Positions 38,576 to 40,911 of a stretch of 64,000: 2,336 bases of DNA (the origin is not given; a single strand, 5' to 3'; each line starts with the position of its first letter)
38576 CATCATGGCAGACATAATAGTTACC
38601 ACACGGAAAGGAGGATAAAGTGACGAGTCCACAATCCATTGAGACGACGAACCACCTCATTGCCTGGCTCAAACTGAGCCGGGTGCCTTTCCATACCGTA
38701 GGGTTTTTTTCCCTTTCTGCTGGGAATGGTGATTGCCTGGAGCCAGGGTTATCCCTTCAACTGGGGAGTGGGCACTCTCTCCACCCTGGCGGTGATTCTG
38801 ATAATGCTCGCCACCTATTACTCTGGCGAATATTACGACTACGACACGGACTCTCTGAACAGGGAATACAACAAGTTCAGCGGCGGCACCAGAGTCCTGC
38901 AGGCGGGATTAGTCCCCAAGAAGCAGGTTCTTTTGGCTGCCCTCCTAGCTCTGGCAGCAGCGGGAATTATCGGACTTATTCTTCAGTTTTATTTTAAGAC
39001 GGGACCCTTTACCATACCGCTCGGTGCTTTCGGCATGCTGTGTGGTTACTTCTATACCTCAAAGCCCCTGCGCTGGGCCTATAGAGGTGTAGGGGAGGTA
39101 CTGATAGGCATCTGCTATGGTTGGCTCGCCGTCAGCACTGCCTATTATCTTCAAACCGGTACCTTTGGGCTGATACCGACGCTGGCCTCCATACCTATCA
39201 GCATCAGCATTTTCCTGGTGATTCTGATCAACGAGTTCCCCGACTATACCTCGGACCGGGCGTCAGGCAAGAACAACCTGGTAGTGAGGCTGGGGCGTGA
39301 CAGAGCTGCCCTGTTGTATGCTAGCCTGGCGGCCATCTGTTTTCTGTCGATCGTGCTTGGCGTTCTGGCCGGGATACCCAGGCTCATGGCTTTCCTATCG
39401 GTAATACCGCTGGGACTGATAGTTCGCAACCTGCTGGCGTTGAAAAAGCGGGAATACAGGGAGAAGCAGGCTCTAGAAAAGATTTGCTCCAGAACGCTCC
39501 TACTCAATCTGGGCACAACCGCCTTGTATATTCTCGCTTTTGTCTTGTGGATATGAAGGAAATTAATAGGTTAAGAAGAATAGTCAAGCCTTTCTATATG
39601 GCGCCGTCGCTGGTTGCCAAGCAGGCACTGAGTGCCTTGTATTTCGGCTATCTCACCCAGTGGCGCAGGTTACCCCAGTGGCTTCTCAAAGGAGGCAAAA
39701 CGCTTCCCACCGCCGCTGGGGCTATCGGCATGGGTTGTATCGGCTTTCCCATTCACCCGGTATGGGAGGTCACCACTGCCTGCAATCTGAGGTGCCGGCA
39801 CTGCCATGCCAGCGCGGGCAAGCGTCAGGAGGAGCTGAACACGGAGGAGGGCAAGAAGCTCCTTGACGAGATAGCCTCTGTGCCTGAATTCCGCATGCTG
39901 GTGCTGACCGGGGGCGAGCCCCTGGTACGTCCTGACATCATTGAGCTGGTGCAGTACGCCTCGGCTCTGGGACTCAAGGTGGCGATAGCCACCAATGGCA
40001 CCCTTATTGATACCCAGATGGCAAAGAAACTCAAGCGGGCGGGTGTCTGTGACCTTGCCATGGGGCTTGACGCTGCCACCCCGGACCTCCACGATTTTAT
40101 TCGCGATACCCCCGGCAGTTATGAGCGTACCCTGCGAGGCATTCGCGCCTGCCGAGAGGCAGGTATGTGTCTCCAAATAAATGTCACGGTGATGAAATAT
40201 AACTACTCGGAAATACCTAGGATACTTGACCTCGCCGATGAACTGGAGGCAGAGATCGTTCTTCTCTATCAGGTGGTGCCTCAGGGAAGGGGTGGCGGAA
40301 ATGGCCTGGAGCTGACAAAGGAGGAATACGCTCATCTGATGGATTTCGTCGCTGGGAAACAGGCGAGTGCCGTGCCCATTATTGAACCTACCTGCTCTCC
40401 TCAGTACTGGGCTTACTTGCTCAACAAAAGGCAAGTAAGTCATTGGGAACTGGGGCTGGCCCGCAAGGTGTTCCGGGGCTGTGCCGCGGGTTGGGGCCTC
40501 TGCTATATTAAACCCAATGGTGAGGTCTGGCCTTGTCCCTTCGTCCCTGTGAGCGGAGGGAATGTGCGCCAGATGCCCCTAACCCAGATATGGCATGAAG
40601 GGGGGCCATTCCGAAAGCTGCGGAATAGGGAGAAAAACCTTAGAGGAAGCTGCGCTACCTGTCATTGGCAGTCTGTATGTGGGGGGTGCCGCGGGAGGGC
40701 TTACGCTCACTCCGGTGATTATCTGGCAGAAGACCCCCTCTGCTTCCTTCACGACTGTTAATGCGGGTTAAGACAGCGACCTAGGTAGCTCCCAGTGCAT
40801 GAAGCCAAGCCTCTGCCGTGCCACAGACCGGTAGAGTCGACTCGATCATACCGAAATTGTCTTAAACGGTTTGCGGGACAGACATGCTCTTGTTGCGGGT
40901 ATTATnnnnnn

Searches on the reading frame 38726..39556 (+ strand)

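Call 57: search_protein_families(library=pfam, proteins=[window:38726-39556:+], max_evalue=0.00001)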
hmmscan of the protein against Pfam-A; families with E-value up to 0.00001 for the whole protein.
window:38726-39556:+ (276 aa): 1 family
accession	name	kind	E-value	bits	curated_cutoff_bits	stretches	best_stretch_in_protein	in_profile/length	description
PF01040.23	UbiA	-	4.7e-32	111.7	34.2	1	3-248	9-241/250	UbiA prenyltransferase family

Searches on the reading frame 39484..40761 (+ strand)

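Call 57: search_protein_families(library=pfam, proteins=[window:39484-40761:+], max_evalue=0.00001)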
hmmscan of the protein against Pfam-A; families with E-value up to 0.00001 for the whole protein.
window:39484-40761:+ (425 aa): 3 families
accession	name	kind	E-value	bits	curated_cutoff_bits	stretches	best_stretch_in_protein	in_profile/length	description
PF04055.27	Radical_SAM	-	2e-32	113.1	29.5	1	95-251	2-166/166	Radical SAM superfamily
PF13186.11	SPASM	-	4.4e-12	46.6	21.5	1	333-394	1-67/67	Iron-sulfur cluster-binding domain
PF13353.11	Fer4_12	-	5.4e-06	27.2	22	0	98-181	13-100/137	4Fe-4S single cluster domain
